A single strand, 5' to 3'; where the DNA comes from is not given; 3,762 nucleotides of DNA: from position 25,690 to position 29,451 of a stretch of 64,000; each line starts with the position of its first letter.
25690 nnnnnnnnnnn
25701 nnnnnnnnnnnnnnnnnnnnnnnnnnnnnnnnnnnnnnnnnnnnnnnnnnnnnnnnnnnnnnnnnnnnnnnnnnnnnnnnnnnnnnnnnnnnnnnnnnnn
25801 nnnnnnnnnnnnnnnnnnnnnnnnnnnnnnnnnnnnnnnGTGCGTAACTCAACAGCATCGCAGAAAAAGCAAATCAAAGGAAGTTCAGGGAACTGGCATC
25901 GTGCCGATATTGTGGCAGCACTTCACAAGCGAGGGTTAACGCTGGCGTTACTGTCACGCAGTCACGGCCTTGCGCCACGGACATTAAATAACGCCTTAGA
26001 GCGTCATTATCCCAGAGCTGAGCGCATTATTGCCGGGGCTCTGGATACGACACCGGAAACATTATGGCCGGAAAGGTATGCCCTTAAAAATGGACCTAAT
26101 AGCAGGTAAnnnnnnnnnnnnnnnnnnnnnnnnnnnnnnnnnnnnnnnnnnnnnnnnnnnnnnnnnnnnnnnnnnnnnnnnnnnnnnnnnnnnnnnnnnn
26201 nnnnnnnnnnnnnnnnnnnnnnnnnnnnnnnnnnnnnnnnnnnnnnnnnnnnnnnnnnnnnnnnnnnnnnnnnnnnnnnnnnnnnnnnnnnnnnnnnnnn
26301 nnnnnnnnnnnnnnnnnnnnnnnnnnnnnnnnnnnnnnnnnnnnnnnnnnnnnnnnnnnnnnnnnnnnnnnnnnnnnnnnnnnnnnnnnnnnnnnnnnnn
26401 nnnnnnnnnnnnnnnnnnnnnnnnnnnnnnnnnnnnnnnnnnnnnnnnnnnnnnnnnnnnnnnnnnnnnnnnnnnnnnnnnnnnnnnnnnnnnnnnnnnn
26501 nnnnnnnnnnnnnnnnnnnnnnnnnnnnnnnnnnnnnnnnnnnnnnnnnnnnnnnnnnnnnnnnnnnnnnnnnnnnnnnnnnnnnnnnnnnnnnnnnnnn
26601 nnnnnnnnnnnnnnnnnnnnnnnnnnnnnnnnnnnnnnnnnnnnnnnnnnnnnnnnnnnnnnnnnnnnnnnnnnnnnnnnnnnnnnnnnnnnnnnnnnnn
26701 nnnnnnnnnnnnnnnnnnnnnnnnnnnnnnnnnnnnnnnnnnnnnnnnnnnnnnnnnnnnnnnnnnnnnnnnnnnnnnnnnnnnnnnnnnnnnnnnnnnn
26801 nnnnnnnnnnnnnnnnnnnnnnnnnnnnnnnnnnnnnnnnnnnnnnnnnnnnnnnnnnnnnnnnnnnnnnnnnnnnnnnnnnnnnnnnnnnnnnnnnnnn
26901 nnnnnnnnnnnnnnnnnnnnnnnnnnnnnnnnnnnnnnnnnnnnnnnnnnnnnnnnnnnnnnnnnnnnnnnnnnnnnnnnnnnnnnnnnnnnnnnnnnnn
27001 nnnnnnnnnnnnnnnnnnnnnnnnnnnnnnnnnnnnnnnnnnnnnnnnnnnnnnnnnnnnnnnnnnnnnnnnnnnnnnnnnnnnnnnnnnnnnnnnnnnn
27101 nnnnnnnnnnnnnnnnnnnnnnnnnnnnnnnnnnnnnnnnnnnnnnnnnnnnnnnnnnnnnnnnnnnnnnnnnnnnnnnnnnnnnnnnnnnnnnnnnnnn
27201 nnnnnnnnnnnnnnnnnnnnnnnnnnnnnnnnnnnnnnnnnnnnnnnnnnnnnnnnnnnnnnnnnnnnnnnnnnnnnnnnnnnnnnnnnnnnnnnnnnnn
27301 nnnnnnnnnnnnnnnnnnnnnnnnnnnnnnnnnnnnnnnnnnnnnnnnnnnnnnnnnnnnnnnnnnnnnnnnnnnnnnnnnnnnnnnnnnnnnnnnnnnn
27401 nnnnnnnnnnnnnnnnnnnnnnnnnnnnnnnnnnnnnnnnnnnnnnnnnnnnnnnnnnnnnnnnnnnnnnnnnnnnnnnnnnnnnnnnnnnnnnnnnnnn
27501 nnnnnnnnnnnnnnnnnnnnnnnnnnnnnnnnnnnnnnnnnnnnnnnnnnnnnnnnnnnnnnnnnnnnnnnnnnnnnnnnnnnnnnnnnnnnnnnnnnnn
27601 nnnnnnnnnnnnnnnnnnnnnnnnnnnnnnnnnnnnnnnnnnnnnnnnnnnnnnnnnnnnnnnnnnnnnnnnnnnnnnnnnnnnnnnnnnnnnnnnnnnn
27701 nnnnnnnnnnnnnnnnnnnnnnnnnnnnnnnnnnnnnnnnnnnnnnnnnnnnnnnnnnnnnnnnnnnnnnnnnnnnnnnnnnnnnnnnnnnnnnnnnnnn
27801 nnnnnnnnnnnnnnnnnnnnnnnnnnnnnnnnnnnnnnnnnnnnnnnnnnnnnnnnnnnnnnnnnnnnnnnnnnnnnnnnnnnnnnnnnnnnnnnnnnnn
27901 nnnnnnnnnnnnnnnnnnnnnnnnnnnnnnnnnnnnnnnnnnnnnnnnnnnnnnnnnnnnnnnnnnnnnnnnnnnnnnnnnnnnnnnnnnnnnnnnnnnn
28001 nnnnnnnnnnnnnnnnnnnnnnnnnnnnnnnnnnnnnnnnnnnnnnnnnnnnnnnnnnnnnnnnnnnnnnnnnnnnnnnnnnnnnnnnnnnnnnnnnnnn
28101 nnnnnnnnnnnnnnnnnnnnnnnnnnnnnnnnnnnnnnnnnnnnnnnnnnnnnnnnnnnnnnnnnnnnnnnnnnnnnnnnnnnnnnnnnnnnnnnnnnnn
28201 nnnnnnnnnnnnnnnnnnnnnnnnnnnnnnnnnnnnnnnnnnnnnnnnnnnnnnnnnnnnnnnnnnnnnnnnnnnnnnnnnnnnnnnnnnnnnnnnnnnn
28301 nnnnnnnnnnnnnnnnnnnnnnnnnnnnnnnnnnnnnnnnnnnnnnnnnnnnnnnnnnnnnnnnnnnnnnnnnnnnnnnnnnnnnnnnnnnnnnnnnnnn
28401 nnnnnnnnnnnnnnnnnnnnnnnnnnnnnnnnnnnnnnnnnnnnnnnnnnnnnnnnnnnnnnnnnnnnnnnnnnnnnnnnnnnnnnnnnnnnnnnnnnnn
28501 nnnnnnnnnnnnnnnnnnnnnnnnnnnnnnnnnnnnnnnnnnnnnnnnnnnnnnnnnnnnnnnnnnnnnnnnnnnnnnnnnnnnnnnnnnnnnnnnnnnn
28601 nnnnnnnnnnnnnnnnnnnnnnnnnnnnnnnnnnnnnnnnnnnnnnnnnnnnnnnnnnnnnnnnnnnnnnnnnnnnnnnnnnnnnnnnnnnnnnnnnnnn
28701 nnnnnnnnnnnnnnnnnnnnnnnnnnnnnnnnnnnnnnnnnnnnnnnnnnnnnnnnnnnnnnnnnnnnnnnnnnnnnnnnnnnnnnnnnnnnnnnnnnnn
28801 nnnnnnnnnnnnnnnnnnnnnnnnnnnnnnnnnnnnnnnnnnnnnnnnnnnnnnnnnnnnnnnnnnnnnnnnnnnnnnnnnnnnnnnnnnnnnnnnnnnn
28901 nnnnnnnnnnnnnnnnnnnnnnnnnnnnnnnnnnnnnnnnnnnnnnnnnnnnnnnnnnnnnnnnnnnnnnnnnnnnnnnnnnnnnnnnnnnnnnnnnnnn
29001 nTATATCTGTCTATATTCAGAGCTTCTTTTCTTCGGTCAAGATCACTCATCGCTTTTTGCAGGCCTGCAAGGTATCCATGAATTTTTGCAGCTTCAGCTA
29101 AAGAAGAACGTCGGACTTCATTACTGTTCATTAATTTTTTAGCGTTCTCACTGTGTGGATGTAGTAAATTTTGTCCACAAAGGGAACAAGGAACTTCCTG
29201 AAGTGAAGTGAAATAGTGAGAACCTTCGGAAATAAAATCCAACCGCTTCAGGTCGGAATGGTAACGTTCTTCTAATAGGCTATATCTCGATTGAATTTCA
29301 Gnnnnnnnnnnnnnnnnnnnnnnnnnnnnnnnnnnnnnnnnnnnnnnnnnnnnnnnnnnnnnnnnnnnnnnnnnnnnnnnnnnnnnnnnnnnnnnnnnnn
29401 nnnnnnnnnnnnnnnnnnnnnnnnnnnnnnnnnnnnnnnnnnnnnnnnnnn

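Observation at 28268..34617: Compact defense islet at the right end of the island with strongly deviating base composition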

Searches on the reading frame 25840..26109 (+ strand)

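Call 71: search_protein_families(proteins=[window:25840-26109:+], library=phrogs, max_evalue=0.01)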
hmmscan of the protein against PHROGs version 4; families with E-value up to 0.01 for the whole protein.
window:25840-26109:+ (89 aa): 2 families
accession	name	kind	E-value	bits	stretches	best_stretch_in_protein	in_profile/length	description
phrog_769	-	transcription regulation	1.2e-29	103.2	1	16-87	8-79/89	transcriptional repressor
phrog_4583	-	transcription regulation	8e-05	23.6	1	21-81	12-75/81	transcriptional repressor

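Call 72: search_protein_families(proteins=[window:25840-26109:+], library=padloc, max_evalue=0.01)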
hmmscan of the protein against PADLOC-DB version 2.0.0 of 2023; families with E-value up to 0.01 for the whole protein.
window:25840-26109:+ (89 aa): 0 families

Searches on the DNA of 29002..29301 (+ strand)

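Call 68: search_dna_similar(query=window:29002-29301:+, collection=ecoli_genomes, mode=near, rows=spread, max_rows=12)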
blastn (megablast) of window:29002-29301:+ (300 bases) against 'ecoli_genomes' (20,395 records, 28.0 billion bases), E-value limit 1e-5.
Records with a match: 506; places in all: 512; records where one place covers at least 80% of the query: 502.
Genomes with a match: 506 of 5426; with a place that covers at least 80% of the query: 502. Places per genome that has any: lowest 1, median 1, highest 2. On chromosomes: 512 places; on plasmids: 0.
Best place of each record, by identity: >=99% 504; 95-99% 2.
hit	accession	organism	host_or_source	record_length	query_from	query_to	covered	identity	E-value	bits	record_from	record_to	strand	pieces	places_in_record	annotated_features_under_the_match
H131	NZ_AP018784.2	Escherichia coli strain SK1144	-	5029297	1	300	100%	100.0%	6e-155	555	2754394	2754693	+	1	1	hypothetical protein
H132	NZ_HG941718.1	Escherichia coli O25b:H4-ST131 strain EC958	-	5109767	1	300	100%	100.0%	6e-155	555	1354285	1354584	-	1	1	hypothetical protein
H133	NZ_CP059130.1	Escherichia coli strain Ec55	Homo sapiens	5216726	1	300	100%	100.0%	6e-155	555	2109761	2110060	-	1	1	hypothetical protein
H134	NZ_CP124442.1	Escherichia coli strain AVS0196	environmental: river near WWTP effluent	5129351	1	300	100%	100.0%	6e-155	555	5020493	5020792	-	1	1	hypothetical protein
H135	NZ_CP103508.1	Escherichia coli O25b:H4-ST131 strain 5506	Homo sapiens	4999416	1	300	100%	100.0%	6e-155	555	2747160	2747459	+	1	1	hypothetical protein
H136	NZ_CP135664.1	Escherichia coli strain TUM9975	missing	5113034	1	300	100%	100.0%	6e-155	555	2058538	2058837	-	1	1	hypothetical protein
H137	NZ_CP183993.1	Escherichia coli strain 736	Homo sapiens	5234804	1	300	100%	100.0%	6e-155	555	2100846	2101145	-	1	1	hypothetical protein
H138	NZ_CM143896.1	Escherichia coli strain E24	Homo sapiens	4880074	1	300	100%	100.0%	6e-155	555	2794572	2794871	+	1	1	hypothetical protein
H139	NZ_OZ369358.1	Escherichia coli strain Esc20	not applicable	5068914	1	300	100%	100.0%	6e-155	555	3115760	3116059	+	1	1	hypothetical protein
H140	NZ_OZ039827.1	Escherichia coli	-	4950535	1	300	100%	100.0%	6e-155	555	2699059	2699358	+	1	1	hypothetical protein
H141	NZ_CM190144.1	Escherichia coli strain 21714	Homo sapiens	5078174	1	300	100%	100.0%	6e-155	555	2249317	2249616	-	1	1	hypothetical protein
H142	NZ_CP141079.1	Escherichia coli strain KE54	Homo sapiens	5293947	1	72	24%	100.0%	3e-28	134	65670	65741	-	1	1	hypothetical protein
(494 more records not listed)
